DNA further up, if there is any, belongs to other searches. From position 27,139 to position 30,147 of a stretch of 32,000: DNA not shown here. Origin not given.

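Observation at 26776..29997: HEPN gene + three-module double-P-loop ATPase gene: candidate uncharacterised NTPase-effector conflict (defence) cassette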

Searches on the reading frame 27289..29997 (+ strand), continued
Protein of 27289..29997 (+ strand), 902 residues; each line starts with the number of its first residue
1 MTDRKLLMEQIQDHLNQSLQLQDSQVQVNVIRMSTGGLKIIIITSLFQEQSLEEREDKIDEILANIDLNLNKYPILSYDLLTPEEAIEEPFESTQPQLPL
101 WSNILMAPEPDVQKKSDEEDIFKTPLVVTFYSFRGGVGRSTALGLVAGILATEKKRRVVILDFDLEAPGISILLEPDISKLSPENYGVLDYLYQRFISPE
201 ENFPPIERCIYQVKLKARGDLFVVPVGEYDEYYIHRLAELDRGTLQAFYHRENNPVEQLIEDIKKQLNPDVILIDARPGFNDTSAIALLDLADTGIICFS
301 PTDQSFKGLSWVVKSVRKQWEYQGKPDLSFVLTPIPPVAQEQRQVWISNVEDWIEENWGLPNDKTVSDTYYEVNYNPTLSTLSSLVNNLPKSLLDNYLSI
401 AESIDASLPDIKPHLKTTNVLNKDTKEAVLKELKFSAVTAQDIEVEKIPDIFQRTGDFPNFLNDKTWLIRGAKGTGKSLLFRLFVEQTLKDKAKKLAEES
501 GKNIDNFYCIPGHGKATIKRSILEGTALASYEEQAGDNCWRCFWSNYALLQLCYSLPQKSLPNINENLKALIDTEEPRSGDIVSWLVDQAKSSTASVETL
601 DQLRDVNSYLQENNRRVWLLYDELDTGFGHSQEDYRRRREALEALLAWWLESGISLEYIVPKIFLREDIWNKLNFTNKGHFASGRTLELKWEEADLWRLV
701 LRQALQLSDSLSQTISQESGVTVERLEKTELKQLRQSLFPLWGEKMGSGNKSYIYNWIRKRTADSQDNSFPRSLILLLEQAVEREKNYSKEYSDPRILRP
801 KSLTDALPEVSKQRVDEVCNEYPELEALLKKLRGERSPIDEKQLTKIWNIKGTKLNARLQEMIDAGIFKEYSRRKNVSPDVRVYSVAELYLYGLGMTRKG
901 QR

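Call 66: find_encoding_contigs(protein=window:27289-29997:+, flank=3000, max_places=4)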
Protein window:27289-29997:+ (902 aa): 23 contigs read that carry it; 4 places shown.
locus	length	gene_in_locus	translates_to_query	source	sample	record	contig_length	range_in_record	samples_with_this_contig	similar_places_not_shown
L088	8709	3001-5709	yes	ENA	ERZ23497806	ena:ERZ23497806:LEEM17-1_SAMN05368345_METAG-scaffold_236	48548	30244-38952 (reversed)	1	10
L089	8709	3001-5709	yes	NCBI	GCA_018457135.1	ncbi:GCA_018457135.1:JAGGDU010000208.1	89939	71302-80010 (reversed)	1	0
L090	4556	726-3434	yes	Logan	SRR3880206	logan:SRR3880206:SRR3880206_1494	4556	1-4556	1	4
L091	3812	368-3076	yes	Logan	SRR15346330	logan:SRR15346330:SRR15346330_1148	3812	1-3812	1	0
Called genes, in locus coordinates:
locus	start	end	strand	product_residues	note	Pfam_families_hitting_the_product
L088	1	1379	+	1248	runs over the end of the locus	PF11965:DUF3479, PF02514:CobN-Mg_chel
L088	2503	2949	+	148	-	PF05168:HEPN (weak)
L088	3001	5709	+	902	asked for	PF13614:AAA_31 (faint), PF24389:ORC-CDC6-like (faint)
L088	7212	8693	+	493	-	PF02366:PMT, PF16192:PMT_4TMC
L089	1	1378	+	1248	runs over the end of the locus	PF11965:DUF3479, PF02514:CobN-Mg_chel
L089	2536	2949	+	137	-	PF05168:HEPN (weak)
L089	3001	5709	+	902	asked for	PF13614:AAA_31 (faint), PF24389:ORC-CDC6-like (faint)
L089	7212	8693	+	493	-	PF02366:PMT, PF16192:PMT_4TMC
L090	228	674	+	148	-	PF05168:HEPN (weak)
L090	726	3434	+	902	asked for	PF13614:AAA_31 (faint), PF24389:ORC-CDC6-like (faint)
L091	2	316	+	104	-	?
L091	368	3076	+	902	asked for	PF13614:AAA_31 (faint), PF24389:ORC-CDC6-like (faint)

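Call 85: search_protein_families(library=pfam, proteins=[L083:5849-6958:+, L079:8421-9689:-, L083:1027-3885:+, L085:7010-8899:+, L086:6908-8851:+, L038:2400-6416:+, L035:111-4112:-, L056:1601-5950:-, L046:3207-6989:-], max_evalue=0.001)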
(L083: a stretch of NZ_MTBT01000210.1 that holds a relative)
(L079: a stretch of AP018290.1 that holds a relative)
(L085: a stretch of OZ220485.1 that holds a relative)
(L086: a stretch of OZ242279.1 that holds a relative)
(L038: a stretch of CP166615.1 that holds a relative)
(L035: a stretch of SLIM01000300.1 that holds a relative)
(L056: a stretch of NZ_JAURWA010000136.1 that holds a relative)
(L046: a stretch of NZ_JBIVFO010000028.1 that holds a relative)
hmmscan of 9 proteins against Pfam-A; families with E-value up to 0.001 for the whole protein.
L083:5849-6958:+ (369 aa): 1 family
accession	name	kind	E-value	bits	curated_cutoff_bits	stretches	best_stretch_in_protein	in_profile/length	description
PF03235.19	GmrSD_N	-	2.8e-25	90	33.2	1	45-197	4-198/199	GmrSD restriction endonuclease, N-terminal domain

L079:8421-9689:- (422 aa): 1 family
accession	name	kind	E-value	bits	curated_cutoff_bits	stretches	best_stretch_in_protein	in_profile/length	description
PF03738.19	GSP_synth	-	1.3e-28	100.7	29.3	1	38-419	16-368/371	Glutathionylspermidine synthase preATP-grasp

L083:1027-3885:+ (952 aa): 6 families
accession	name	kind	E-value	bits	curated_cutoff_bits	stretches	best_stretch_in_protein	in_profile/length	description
PF00133.28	tRNA-synt_1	-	1.5e-139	465.7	22.7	1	31-650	2-413/414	tRNA synthetases class I (I, L, M and V)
PF08264.19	Anticodon_1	-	2.6e-30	105.7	25.1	1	695-850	1-147/148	Anticodon-binding domain of tRNA ligase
PF09334.17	tRNA-synt_1g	-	2.3e-23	83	20.1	1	60-204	8-136/391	tRNA synthetases class I (M)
PF06827.20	zf-FPG_IleRS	-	5.6e-07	29.7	21.3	1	918-944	1-27/30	Zinc finger found in FPG and IleRS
PF01406.26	tRNA-synt_1e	-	1.3e-06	28.4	27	0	64-94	21-51/301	tRNA synthetases class I (C) catalytic domain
PF13603.12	tRNA-synt_1_2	-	2.3e-06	27.7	25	1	236-361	22-143/185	Leucyl-tRNA synthetase, editing domain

L085:7010-8899:+ (629 aa): 5 families
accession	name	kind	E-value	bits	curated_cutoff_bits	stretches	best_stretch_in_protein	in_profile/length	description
PF01656.29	CbiA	-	1.3e-09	38.6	25.4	1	6-224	3-98/125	CobQ/CobB/MinD/ParA nucleotide binding domain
PF13614.12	AAA_31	-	8.8e-07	29.5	27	1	3-40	3-40/177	AAA domain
PF00142.24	Fer4_NifH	-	1.7e-06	28.1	25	0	10-39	8-37/271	4Fe-4S iron sulfur cluster binding proteins, NifH/frxC family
PF10609.15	ParA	-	4.4e-05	23.5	27.1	1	6-45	8-47/246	NUBPL iron-transfer P-loop NTPase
PF07719.23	TPR_2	-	0.00073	19.9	27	0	539-563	4-28/34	Tetratricopeptide repeat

L086:6908-8851:+ (647 aa): 8 families
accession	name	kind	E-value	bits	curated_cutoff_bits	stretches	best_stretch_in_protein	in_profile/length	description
PF01656.29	CbiA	-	4.7e-09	36.7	25.4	1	35-255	3-100/125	CobQ/CobB/MinD/ParA nucleotide binding domain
PF13614.12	AAA_31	-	1.5e-08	35.3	27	1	32-218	3-166/177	AAA domain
PF13428.12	TPR_14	-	1.6e-07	31.7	23.5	1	351-392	3-44/44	Tetratricopeptide repeat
PF10609.15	ParA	-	6.3e-05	23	27.1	1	35-76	8-49/246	NUBPL iron-transfer P-loop NTPase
PF13424.12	TPR_12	-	0.00026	21.6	30.1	0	337-377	33-73/77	Tetratricopeptide repeat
PF07015.17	VirC1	-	0.00047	20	24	1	30-68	1-39/231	VirC1 protein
PF12688.13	TPR_5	-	0.00052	20.7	24.2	0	358-423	10-74/119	Tetratrico peptide repeat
PF11846.14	Wzy_C_2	-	0.00055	20.4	28.5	1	547-591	134-178/191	Virulence factor membrane-bound polymerase, C-terminal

L038:2400-6416:+ (1338 aa): 2 families
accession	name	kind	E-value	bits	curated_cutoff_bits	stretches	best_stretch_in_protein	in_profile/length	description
PF02514.21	CobN-Mg_chel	-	0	1265.7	24.5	1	190-1319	2-1089/1090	CobN/Magnesium Chelatase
PF11965.13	DUF3479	-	2.2e-54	184.3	27.4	1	24-186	1-159/159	Domain of unknown function (DUF3479)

L035:111-4112:- (1333 aa): 7 families
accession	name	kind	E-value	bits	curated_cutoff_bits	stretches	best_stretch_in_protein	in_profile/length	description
PF11898.13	DUF3418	-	4.6e-200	666.6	25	1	726-1329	1-581/582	Domain of unknown function (DUF3418)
PF07717.22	OB_NTP_bind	-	8.8e-17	61.5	29.5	1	635-712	1-82/83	Oligonucleotide/oligosaccharide-binding (OB)-fold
PF00271.37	Helicase_C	-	1.2e-12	48.5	23.5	1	293-412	8-109/110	Helicase conserved C-terminal domain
PF21010.2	HA2_C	-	2.1e-09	38.2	21.3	1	503-562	1-77/77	Helicase associated domain (HA2), ratchet-like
PF13401.12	AAA_22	-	8e-06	26.6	27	1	93-214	7-107/130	AAA domain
PF00270.35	DEAD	-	2.2e-05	24.7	26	1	88-231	12-161/167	DEAD/DEAH box helicase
PF04408.29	HA2_N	-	0.00079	19.9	21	0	477-502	4-29/29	Helicase associated domain (HA2), winged-helix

L056:1601-5950:- (1449 aa): 1 family
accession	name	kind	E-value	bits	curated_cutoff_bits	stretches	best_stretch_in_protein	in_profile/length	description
PF07681.17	DoxX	-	3.2e-06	28.1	23.6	1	1331-1411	2-84/85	DoxX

L046:3207-6989:- (1260 aa): 0 families

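Call 89: find_homologous_proteins(query=L083:3989-4411:+, max_evalue=0.001)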
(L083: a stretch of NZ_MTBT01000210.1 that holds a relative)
Query L083:3989-4411:+ (140 aa): 301 proteins with E <= 0.001 among 303 candidates; the best 120 are listed.
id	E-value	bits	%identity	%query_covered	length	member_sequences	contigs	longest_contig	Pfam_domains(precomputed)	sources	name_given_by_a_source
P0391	1.5e-89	315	100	100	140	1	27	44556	-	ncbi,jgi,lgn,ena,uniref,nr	ncbi:hypothetical protein [Microcystis sp. LSC13-02]|jgi:hypothetical protein|uniref:hypothetical pr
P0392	1.4e-88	311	99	100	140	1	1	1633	-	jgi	jgi:hypothetical protein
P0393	1.5e-88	311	99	100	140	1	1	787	-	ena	-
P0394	1.7e-87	308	98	100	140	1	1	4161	-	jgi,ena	jgi:hypothetical protein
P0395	1.7e-87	308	99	100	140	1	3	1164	-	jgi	jgi:hypothetical protein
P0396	2.5e-86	304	97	100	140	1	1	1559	-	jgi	jgi:hypothetical protein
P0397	1.0e-85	302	97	100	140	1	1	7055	-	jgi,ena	-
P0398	1.5e-85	302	96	100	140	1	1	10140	-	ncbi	ncbi:MAG: hypothetical protein RLZZ580_2300 [Cyanobacteriota bacterium]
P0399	9.5e-85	299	96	100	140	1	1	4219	-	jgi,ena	jgi:hypothetical protein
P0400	1.6e-84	298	96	100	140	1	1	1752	-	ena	-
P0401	2.1e-83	295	94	100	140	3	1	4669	-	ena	-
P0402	4.7e-83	294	95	100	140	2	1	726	-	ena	-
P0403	3.7e-82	291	94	100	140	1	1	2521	-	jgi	jgi:hypothetical protein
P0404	5.8e-82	290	93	100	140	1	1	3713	-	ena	-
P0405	2.3e-81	288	92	100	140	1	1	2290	-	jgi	jgi:hypothetical protein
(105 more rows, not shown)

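Call 90: find_encoding_contigs(protein=P0109, flank=6000, max_places=1)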
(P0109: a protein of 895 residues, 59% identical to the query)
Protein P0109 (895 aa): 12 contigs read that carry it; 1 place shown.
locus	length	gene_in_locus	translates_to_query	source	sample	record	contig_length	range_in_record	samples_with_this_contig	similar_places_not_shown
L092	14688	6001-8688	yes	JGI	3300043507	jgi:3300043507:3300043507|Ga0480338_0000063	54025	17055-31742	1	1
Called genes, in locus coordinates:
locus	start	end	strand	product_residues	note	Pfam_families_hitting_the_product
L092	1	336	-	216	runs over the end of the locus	PF21948:LplA-B_cat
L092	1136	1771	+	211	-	PF02482:Ribosomal_S30AE, PF16321:Ribosom_S30AE_C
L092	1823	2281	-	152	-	PF00578:AhpC-TSA, PF08534:Redoxin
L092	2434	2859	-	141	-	PF01850:PIN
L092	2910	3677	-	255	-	-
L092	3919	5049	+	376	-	PF07786:HGSNAT_cat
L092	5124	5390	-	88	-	PF05685:Uma2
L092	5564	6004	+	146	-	-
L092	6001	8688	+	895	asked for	PF01656:CbiA (weak), PF10609:ParA (faint), PF13614:AAA_31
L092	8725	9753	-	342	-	PF01018:GTP1_OBG, PF01926:MMR_HSR1, PF02421:FeoB_N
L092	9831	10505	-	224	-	PF04391:DUF533 (weak), PF05099:TerB (faint), PF06967:Mo-nitro_C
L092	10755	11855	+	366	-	-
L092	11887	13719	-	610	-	PF03717:PBP_dimer (weak), PF00905:Transpeptidase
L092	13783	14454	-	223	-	-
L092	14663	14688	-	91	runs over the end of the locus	-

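Call 91: find_encoding_contigs(protein=P0037, flank=6000, max_places=1)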
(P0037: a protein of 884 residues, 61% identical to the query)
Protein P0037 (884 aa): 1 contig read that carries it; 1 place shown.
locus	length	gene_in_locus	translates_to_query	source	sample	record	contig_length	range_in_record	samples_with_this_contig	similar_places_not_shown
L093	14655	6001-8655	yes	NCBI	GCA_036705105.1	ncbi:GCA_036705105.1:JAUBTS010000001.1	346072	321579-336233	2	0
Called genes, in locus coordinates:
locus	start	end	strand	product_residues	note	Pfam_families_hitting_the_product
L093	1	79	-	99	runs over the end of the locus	PF04255:DUF433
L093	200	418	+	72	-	-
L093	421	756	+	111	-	PF02452:PemK_toxin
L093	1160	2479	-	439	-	PF00069:Pkinase, PF07714:PK_Tyr_Ser-Thr, PF03109:ABC1, PF06293:Kdo (weak), PF01636:APH (weak), PF05419:GUN4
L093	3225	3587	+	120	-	PF10615:DUF2470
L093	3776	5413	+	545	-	PF00004:AAA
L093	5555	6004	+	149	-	-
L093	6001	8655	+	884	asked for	PF01656:CbiA (faint), PF10609:ParA (faint), PF13614:AAA_31, PF24389:ORC-CDC6-like (weak)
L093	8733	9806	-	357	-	PF12275:DUF3616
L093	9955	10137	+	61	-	-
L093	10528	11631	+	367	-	PF02163:Peptidase_M50, PF00571:CBS (weak)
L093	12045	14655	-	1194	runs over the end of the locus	PF02743:dCache_1, PF22673:MCP-like_PDC_1, PF17201:Cache_3-Cache_2, PF00672:HAMP, PF00989:PAS, PF00989:PAS, PF08448:PAS_4, PF13426:PAS_9, +6 more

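Call 92: find_encoding_contigs(protein=P0049, flank=6000, max_places=1)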
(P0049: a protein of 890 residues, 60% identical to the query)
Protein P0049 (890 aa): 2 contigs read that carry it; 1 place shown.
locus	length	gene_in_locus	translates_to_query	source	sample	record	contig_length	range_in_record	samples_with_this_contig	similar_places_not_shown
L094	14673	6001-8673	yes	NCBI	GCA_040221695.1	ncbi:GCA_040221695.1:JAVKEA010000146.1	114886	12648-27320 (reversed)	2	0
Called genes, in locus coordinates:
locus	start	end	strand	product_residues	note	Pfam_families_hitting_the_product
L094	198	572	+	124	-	-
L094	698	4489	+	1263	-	PF11965:DUF3479, PF02514:CobN-Mg_chel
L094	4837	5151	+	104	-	PF01909:NTP_transf_2, PF18765:Polbeta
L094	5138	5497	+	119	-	PF01934:HepT-like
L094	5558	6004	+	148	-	-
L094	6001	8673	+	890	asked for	PF01656:CbiA (faint), PF10609:ParA (weak), PF13614:AAA_31 (weak), PF24389:ORC-CDC6-like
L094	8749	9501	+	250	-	PF05116:S6PP, PF08282:Hydrolase_3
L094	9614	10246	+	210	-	PF01330:RuvA_N, PF14520:HHH_5, PF07499:RuvA_C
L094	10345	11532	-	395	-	PF10722:YbjN (weak)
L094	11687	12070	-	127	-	-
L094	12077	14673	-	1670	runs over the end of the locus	PF13699:eCIS_core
